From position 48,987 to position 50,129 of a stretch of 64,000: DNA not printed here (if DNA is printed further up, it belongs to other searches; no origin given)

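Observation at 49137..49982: RNA polymerase alpha subunit lacking the C-terminal DNA-binding domain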

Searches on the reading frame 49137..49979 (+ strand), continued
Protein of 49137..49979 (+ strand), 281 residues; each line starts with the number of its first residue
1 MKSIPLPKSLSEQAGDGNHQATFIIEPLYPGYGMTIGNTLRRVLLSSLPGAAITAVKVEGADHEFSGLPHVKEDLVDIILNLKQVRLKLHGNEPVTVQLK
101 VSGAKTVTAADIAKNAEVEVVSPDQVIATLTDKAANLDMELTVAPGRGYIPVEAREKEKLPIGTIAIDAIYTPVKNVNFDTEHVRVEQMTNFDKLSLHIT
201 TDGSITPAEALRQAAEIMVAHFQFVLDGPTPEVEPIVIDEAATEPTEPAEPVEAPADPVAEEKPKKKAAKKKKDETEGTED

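Call 53: search_solved_structures(query=window:49137-49979:+, max_evalue=1e-20, show_alignments=1)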
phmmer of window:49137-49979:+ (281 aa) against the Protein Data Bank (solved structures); distinct sequences matched with E-value up to 1e-20: 59.
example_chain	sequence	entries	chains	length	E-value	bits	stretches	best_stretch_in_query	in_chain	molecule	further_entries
9n9p_A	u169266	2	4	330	2.1e-60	208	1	20-236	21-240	DNA-directed RNA polymerase subunit alpha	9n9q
6wvj_A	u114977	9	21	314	2.9e-59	204.2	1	5-234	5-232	DNA-directed RNA polymerase subunit alpha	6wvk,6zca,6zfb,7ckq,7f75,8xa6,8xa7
8i23_A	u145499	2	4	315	1.7e-58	201.7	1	7-229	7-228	DNA-directed RNA polymerase subunit alpha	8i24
7l7b_A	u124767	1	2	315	1.8e-58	201.7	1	15-233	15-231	DNA-directed RNA polymerase subunit alpha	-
7ye1_A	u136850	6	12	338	4.8e-58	200.3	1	11-235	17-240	DNA-directed RNA polymerase subunit alpha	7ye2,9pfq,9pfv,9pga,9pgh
8dkc_A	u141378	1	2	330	9.8e-57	196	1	20-228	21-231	DNA-directed RNA polymerase subunit alpha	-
4oir_A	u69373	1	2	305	2.2e-55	191.6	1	16-259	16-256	DNA-directed RNA polymerase subunit alpha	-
4mq9_A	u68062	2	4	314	2.4e-55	191.4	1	16-259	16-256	DNA-directed RNA polymerase subunit alpha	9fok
1iw7_A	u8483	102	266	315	2.4e-55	191.4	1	16-259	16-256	RNA polymerase alpha subunit | DNA-directed RNA polymerase alpha chain | DNA-directed RNA polymerase subunit alpha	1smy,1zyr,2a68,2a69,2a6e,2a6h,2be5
5tw1_A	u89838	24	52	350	2.4e-55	191.4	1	10-224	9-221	DNA-directed RNA polymerase subunit alpha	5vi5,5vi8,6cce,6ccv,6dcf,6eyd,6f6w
8x6f_A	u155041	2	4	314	2.7e-55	191.2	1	21-234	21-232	DNA-directed RNA polymerase subunit alpha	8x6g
7vpd_A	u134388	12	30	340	5.7e-55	190.2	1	9-225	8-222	DNA-directed RNA polymerase subunit alpha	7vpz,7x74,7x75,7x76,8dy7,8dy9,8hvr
7xya_A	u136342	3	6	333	1.7e-54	188.6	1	20-239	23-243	DNA-directed RNA polymerase subunit alpha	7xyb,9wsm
7f0r_A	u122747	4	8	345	1.9e-54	188.5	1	20-239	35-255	DNA-directed RNA polymerase subunit alpha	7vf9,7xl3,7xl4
6fbv_A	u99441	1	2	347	5.4e-54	187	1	11-227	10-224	DNA-directed RNA polymerase subunit alpha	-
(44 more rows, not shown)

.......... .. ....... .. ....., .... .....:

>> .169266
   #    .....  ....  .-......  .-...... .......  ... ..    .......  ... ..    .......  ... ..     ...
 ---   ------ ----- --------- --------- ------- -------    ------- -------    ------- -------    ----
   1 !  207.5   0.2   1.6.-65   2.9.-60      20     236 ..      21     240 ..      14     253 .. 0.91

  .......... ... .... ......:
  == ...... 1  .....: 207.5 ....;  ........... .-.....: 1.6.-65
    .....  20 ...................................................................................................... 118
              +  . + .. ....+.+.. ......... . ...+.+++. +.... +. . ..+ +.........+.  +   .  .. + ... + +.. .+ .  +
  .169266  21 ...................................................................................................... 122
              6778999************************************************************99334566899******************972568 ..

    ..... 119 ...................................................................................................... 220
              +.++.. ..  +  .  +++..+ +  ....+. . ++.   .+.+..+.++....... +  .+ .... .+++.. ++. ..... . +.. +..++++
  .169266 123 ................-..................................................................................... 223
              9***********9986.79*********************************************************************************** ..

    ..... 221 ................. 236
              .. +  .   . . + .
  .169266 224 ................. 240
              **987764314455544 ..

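Call 61: list_cluster_members(proteins=[P0001, P0002, P0101, P0134, P0100, P0014, P0085, P0119, P0103, P0112])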
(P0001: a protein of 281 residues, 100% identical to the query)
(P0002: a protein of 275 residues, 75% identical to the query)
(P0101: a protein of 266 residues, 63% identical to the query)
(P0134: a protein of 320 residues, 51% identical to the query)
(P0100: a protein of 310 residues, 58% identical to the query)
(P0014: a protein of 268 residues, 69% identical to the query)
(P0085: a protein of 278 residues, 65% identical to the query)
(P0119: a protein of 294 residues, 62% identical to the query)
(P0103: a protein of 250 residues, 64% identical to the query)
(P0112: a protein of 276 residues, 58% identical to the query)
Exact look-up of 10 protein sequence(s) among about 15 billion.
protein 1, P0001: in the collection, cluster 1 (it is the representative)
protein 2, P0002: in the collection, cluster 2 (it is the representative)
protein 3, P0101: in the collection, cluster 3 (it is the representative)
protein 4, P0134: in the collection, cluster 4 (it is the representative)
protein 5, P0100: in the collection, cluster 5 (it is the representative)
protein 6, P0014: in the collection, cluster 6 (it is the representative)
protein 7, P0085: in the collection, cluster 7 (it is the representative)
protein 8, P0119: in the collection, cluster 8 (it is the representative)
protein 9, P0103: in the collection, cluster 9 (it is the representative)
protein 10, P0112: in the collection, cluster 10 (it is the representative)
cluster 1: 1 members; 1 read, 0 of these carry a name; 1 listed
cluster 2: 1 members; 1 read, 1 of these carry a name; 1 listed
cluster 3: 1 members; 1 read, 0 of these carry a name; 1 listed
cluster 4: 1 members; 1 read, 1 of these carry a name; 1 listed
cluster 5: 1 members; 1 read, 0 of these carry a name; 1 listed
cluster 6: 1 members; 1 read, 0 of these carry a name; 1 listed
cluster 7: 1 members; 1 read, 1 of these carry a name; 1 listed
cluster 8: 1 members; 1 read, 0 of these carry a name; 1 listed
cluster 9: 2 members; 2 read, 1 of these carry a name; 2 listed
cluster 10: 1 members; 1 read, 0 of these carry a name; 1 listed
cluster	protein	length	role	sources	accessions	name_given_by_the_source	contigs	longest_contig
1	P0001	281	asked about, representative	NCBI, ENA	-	-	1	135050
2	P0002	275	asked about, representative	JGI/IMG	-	DNA-directed RNA polymerase subunit alpha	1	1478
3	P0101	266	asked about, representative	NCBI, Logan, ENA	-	-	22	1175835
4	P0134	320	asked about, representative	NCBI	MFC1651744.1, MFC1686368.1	DNA-directed RNA polymerase subunit alpha [Patescibacteria group bacterium]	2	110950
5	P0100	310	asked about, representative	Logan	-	-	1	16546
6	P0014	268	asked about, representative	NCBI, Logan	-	-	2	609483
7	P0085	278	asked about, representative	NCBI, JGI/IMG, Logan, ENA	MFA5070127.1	MAG: DNA-directed RNA polymerase subunit alpha [Patescibacteria group bacterium]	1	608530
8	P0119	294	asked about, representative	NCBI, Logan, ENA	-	-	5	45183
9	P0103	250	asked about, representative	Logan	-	-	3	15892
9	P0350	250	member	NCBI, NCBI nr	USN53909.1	MAG: DNA-directed RNA polymerase subunit alpha [Candidatus Nomurabacteria bacterium]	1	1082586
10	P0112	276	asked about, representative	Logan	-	-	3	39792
